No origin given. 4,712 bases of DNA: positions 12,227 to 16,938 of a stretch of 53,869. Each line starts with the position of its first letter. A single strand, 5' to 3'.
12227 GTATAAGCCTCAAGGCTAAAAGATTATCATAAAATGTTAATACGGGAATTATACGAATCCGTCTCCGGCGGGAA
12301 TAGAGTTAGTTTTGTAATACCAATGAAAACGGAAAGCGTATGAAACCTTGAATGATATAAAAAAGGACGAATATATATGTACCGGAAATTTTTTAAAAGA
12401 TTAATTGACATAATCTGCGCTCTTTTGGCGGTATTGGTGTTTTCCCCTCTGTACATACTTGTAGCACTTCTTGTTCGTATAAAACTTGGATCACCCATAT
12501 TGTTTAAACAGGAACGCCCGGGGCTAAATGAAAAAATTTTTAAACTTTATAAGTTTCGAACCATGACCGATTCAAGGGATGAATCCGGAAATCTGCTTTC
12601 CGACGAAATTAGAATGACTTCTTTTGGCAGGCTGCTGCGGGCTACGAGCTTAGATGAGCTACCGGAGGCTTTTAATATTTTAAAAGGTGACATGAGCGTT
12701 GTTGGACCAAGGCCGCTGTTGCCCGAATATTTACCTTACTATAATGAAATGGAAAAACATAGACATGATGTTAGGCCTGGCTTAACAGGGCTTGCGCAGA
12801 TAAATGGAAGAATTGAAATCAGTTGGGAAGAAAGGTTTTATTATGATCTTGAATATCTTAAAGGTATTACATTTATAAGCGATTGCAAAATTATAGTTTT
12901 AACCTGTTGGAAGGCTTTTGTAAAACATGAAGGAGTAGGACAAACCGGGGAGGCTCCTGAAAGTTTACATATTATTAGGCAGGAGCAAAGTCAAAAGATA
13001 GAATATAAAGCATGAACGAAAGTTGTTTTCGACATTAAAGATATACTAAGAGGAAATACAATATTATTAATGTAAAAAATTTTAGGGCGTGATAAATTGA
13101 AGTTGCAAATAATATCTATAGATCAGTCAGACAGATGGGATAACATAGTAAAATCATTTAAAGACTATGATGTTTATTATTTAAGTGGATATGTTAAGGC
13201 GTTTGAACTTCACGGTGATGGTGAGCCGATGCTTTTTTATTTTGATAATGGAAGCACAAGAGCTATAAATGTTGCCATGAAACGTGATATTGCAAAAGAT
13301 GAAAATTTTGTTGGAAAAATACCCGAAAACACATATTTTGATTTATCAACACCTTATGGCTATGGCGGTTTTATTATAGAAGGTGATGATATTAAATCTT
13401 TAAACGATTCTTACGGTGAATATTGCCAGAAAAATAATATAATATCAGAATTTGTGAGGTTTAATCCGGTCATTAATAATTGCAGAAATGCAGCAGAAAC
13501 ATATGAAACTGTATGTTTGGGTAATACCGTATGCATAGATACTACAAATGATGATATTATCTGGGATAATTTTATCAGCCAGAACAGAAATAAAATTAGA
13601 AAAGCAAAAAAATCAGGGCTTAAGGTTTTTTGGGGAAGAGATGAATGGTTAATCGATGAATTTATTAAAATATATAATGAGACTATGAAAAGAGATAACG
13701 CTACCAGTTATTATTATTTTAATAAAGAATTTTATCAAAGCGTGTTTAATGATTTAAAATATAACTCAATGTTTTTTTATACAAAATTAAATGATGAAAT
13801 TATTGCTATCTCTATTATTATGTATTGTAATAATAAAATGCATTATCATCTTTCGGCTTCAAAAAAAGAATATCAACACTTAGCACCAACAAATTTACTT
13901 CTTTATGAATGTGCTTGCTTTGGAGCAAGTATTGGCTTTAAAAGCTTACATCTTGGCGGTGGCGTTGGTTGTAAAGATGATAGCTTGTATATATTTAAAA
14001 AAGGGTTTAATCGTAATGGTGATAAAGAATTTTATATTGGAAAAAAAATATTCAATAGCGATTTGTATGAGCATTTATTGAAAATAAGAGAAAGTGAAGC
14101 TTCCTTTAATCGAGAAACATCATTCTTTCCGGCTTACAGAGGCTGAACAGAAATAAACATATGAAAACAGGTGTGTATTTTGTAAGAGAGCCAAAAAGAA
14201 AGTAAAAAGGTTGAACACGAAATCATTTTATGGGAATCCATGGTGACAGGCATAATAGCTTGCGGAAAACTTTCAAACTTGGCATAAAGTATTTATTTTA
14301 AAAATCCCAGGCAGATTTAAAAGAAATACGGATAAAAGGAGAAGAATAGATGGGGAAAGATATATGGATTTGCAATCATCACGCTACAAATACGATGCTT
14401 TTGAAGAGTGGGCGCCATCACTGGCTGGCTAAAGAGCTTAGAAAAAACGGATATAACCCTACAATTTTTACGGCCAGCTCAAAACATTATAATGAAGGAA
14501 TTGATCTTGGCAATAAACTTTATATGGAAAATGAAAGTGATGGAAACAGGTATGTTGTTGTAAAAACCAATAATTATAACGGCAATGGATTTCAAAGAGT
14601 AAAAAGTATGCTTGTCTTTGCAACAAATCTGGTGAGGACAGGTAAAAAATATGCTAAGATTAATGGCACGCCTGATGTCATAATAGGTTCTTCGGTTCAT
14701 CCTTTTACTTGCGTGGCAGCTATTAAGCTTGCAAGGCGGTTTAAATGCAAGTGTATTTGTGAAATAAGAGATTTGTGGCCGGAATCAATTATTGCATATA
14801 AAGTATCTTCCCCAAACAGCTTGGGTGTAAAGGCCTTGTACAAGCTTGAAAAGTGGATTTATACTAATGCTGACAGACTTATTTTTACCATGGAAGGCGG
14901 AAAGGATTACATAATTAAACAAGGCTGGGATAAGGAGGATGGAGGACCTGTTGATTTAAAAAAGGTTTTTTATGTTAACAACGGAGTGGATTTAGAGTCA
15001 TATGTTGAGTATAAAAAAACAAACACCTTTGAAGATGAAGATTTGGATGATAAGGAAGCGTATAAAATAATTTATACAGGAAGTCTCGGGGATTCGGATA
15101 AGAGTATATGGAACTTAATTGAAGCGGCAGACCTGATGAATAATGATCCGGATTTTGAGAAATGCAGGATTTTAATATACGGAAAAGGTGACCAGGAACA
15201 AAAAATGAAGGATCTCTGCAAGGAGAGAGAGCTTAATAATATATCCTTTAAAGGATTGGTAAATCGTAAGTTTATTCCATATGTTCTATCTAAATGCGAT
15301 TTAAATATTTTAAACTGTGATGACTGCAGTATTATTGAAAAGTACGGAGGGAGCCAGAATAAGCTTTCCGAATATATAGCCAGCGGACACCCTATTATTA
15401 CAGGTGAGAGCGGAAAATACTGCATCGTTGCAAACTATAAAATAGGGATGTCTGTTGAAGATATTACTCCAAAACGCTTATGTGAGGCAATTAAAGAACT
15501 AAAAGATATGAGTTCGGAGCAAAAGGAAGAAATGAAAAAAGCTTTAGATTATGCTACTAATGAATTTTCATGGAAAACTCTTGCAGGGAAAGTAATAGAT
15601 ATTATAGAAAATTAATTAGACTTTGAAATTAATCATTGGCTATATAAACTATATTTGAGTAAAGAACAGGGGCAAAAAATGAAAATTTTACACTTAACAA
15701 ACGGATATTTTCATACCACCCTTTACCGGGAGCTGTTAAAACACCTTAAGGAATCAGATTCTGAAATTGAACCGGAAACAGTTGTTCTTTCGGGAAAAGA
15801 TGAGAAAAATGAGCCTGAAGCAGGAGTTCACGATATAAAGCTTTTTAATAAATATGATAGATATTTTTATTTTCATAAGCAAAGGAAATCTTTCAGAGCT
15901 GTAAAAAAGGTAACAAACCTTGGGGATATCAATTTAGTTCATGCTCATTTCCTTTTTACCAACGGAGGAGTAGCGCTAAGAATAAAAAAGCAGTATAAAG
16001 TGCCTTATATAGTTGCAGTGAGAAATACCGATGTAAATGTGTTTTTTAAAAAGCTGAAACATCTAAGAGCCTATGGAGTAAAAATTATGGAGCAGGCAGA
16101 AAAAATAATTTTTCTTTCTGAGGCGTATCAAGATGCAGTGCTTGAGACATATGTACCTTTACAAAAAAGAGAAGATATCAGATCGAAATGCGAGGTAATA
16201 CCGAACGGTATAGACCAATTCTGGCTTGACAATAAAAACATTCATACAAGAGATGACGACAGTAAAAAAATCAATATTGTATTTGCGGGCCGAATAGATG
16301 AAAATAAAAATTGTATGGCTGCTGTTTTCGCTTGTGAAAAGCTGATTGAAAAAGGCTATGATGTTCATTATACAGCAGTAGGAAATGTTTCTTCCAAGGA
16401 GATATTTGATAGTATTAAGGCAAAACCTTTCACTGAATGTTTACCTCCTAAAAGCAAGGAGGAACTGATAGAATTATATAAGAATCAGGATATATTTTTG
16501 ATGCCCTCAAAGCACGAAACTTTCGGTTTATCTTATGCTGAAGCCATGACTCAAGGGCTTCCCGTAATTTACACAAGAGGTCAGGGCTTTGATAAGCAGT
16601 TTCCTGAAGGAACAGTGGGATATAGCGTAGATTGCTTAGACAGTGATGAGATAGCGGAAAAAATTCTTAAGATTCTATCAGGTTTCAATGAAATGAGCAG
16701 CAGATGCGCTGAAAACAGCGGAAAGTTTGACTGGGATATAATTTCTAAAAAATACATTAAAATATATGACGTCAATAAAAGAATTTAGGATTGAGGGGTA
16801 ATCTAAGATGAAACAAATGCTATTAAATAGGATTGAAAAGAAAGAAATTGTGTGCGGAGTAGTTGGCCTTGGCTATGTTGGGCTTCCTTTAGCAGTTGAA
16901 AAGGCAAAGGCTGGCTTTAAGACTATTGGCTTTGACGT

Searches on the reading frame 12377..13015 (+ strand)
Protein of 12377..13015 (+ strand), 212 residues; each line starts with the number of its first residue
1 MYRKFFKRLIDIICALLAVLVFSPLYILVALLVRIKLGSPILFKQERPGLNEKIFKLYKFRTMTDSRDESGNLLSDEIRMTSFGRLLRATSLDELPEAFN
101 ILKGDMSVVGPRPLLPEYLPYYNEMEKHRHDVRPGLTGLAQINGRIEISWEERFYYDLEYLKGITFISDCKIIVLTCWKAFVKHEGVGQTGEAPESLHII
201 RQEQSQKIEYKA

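Call 3: search_protein_families(library=pfam, proteins=[window:12377-13015:+])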
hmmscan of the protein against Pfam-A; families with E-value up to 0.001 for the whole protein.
window:12377-13015:+ (212 aa): 1 family
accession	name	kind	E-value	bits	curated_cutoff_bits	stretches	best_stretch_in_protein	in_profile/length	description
PF02397.22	Bac_transf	-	1.6e-60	204.1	27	1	7-181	1-178/179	Bacterial sugar transferase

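Call 4: search_protein_families(library=ncbifam, proteins=[window:12377-13015:+])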
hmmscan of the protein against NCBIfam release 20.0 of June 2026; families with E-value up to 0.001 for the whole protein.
window:12377-13015:+ (212 aa): 10 families
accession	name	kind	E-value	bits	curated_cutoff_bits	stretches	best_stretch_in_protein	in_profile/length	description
TIGR03025.1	EPS_sugtrans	subfamily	2.1e-69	234.9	295.55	1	3-184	254-442/445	exopolysaccharide biosynthesis polyprenyl glycosylphosphotransferase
TIGR03023.1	WcaJ_sugtrans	equivalog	5.4e-62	210.6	410.75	1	3-184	259-450/453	undecaprenyl-phosphate glucose phosphotransferase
TIGR03022.1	WbaP_sugtrans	subfamily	4.9e-49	167.8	403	2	76-178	345-447/456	undecaprenyl-phosphate galactose phosphotransferase WbaP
NF052601.1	undeca_RfbP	equivalog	1.3e-46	158.9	330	2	74-177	129-232/244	undecaprenyl-phosphate galactose phosphotransferase family protein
TIGR03013.1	EpsB_2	subfamily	2.2e-45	155.5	393.35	1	2-176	250-432/443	TIGR03013 family XrtA/PEP-CTERM system glycosyltransferase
NF041877.1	EPS_EpsZ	equivalog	5.7e-41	140.6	800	1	6-176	265-448/459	exopolysaccharide biosynthesis polyisoprenyl-phosphate hexose-1-phosphate transferase EpsZ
NF007518.0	PRK10124.1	equivalog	1.8e-40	139.1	684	1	4-184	271-461/464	undecaprenyl-phosphate glucose phosphotransferase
NF011751.0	PRK15204.1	equivalog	2.3e-34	118.9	907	1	4-183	277-471/476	undecaprenyl-phosphate galactose phosphotransferase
NF050817.1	PolSacchBiosHfsE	equivalog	1e-33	116.8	750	1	3-177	268-456/467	polysaccharide biosynthesis protein HfsE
NF045514.1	glycotran_HepC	equivalog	1.5e-22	79.9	140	1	4-114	114-212/220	heterocyst development glycosyltransferase HepC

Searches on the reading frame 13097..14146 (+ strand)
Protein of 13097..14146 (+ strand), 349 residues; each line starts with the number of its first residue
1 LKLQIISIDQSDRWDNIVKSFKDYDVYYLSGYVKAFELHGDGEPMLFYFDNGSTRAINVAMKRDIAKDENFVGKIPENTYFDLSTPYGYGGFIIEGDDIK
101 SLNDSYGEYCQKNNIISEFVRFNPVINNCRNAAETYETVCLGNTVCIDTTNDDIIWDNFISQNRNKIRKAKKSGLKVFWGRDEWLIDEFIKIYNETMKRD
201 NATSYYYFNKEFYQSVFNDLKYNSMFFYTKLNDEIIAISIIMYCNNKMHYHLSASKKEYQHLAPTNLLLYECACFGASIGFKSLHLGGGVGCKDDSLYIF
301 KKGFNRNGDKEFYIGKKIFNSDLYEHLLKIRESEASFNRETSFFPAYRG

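Call 3: search_protein_families(library=pfam, proteins=[window:13097-14146:+])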
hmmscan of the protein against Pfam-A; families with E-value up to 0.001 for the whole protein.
window:13097-14146:+ (349 aa): 3 families
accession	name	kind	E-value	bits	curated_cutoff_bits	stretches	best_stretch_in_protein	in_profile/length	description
PF13480.13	Acetyltransf_6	-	2.6e-13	50.8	22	1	163-289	7-137/143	Acetyltransferase (GNAT) domain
PF02388.22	FemAB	-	3.1e-10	39.9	24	1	151-232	162-239/406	FemAB family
PF04339.18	FemAB_like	-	9.2e-05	22.2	27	1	159-248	179-274/369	Peptidogalycan biosysnthesis/recognition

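Call 4: search_protein_families(library=ncbifam, proteins=[window:13097-14146:+])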
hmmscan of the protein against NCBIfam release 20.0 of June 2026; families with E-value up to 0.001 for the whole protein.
window:13097-14146:+ (349 aa): 2 families
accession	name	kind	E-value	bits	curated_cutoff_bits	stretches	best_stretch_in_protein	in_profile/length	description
NF047883.1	UAcmpLyAlTFemX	equivalog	5.1e-12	45.7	500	1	154-327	162-335/337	UDP-N-acetylmuramoylpentapeptide-lysine N(6)-alanyltransferase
TIGR03019.1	pepcterm_femAB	equivalog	3.3e-10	39.5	260.35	1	151-304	128-274/330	FemAB family XrtA/PEP-CTERM system-associated protein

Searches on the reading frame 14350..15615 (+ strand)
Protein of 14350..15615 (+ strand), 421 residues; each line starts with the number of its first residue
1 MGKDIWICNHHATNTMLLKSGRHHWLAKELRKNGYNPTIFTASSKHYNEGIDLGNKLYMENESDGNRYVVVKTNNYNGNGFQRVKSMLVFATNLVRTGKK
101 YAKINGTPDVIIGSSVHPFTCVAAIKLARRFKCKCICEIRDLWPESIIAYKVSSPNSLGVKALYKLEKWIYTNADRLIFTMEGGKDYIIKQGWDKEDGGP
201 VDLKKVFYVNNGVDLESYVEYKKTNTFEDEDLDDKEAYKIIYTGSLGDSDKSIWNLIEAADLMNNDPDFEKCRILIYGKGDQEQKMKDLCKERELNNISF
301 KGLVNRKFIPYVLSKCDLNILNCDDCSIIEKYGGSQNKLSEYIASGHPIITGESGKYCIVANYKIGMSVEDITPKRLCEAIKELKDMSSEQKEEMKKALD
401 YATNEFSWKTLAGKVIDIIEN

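Call 3: search_protein_families(library=pfam, proteins=[window:14350-15615:+])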
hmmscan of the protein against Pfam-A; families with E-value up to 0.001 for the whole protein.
window:14350-15615:+ (421 aa): 4 families
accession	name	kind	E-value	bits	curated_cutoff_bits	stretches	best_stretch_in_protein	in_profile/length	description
PF00534.26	Glycos_transf_1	-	6.9e-14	52.2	26.4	1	233-397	11-167/172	Glycosyl transferases group 1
PF13692.12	Glyco_trans_1_4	-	1.9e-12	48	27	1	239-384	3-139/142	Glycosyl transferases group 1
PF13439.12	Glyco_transf_4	-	5.9e-10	39.9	28.5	1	26-216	11-169/170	Glycosyltransferase Family 4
PF13579.12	Glyco_trans_4_4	-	4.5e-08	34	29.7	1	24-196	8-150/158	Glycosyl transferase 4-like domain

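Call 4: search_protein_families(library=ncbifam, proteins=[window:14350-15615:+])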
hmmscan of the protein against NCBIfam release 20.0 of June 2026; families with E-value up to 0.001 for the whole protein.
window:14350-15615:+ (421 aa): 9 families
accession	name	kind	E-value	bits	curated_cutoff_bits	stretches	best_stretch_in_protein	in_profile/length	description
TIGR04063.1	stp3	hypoth_equivalog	4e-18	65.5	442.05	1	24-410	21-383/397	TIGR04063 family PEP-CTERM/XrtA system glycosyltransferase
NF007640.0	PRK10307.1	subfamily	3.7e-14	52.5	276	1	79-416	80-401/411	WcaI family glycosyltransferase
TIGR03088.1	stp2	hypoth_equivalog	2.6e-10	39.9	409.05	1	201-414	157-365/374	TIGR03088 family PEP-CTERM/XrtA system glycosyltransferase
TIGR02149.1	glgA_Coryne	subfamily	5.7e-06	25.7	302.4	1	166-419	137-387/391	glycogen synthase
TIGR04007.1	wcaI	equivalog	2.4e-05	23.2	800.45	1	203-382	195-372/407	colanic acid biosynthesis glycosyltransferase WcaI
NF011726.0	PRK15179.1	equivalog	4.7e-05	21.9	733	1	210-417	488-689/694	Vi polysaccharide biosynthesis protein TviE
TIGR03449.1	mycothiol_MshA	equivalog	8.1e-05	21.7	462.5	1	167-417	158-398/406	D-inositol-3-phosphate glycosyltransferase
NF038295.1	EPS_HpsP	equivalog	0.00012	21.2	550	1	232-419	201-384/388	hormogonium polysaccharide biosynthesis glycosyltransferase HpsP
NF053513.1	Gtran_IagA_BgsA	equivalog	0.0004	19.5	460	1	204-320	127-240/333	LTA glycolipid anchor biosynthesis glycosyltransferase, IagA/BgsA family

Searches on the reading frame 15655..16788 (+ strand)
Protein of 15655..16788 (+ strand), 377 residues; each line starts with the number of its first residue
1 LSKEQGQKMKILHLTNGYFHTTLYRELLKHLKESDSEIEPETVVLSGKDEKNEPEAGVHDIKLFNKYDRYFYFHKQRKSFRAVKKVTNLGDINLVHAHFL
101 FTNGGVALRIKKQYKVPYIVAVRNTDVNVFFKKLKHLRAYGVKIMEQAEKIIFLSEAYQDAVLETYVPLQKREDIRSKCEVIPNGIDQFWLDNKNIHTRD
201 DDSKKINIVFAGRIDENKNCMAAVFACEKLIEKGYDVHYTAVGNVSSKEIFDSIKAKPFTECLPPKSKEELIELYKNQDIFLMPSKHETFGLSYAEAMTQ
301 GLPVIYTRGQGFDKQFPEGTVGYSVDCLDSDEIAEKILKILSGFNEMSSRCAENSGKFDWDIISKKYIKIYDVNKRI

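Call 3: search_protein_families(library=pfam, proteins=[window:15655-16788:+])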
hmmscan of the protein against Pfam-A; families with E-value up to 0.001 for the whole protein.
window:15655-16788:+ (377 aa): 5 families
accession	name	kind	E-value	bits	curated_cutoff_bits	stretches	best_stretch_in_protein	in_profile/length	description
PF00534.26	Glycos_transf_1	-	3.2e-24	85.8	26.4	1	202-355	12-169/172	Glycosyl transferases group 1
PF13692.12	Glyco_trans_1_4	-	1.5e-18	67.9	27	1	207-342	3-141/142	Glycosyl transferases group 1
PF13439.12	Glyco_transf_4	-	3.8e-11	43.7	28.5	1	26-187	10-167/170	Glycosyltransferase Family 4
PF20706.3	GT4-conflict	-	6.4e-10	39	26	1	202-316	194-320/385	Family 4 Glycosyltransferase in conflict systems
PF13579.12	Glyco_trans_4_4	-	9.6e-05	23.2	29.7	1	83-169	63-149/158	Glycosyl transferase 4-like domain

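Call 4: search_protein_families(library=ncbifam, proteins=[window:15655-16788:+])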
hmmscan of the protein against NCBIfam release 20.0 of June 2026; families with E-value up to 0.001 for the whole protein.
window:15655-16788:+ (377 aa): 29 families (the best 25 are shown)
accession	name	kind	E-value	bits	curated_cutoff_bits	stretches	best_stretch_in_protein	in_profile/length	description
NF038295.1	EPS_HpsP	equivalog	2.7e-20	72.7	550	1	89-372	90-385/388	hormogonium polysaccharide biosynthesis glycosyltransferase HpsP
TIGR04157.1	glyco_rSAM_CFB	subfamily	1.3e-19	70.5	400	1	119-342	141-373/406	TIGR04157 family glycosyltransferase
TIGR03999.1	thiol_BshA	equivalog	5.3e-18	65.1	273.7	1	55-372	49-371/375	N-acetyl-alpha-D-glucosaminyl L-malate synthase BshA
NF047684.1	TeichurnBiosyTuaC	equivalog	1.8e-15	56.8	550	1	91-342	108-353/391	teichuronic acid biosynthesis protein TuaC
TIGR03449.1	mycothiol_MshA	equivalog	3.5e-15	55.8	462.5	1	90-372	101-401/406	D-inositol-3-phosphate glycosyltransferase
NF038229.1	Glyco4_Geo_Pelo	equivalog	6.1e-15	55.1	400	1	93-323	57-283/338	GPMC system family 4 glycosyltransferase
TIGR02149.1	glgA_Coryne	subfamily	9.4e-15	54.6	302.4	1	87-372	79-388/391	glycogen synthase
NF041876.1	EPS_EpsE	equivalog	1.9e-14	53.7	400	1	170-343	179-361/389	exopolysaccharide biosynthesis GT4 family glycosyltransferase EpsE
NF038255.1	exopoly_VpsD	equivalog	2.8e-12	46.2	300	1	173-372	173-377/381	VpsD family glycosyltransferase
NF053787.1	GlcN_PG_synth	equivalog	5.8e-12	45.1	480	1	205-371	197-356/361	N-acetylglucosaminyl phosphatidylglycerol synthase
NF049988.1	MGlcDAGSynMgs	equivalog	1.4e-11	44.4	400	1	81-340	77-350/398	alpha-monoglucosyldiacylglycerol synthase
NF012028.0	PRK15484.1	subfamily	9.9e-11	41.3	618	1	138-360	130-359/380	lipopolysaccharide N-acetylglucosaminyltransferase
TIGR04047.1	MSMEG_0565_glyc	hypoth_equivalog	1.3e-10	40.9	259.85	1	130-371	113-371/373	MSMEG_0565 family glycosyltransferase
TIGR03088.1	stp2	hypoth_equivalog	2.2e-10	40.1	409.05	1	177-372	160-371/374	TIGR03088 family PEP-CTERM/XrtA system glycosyltransferase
NF041010.1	glycosy_Agl16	equivalog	1.6e-09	37.1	575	1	135-372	121-349/352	glycosylation protein Agl16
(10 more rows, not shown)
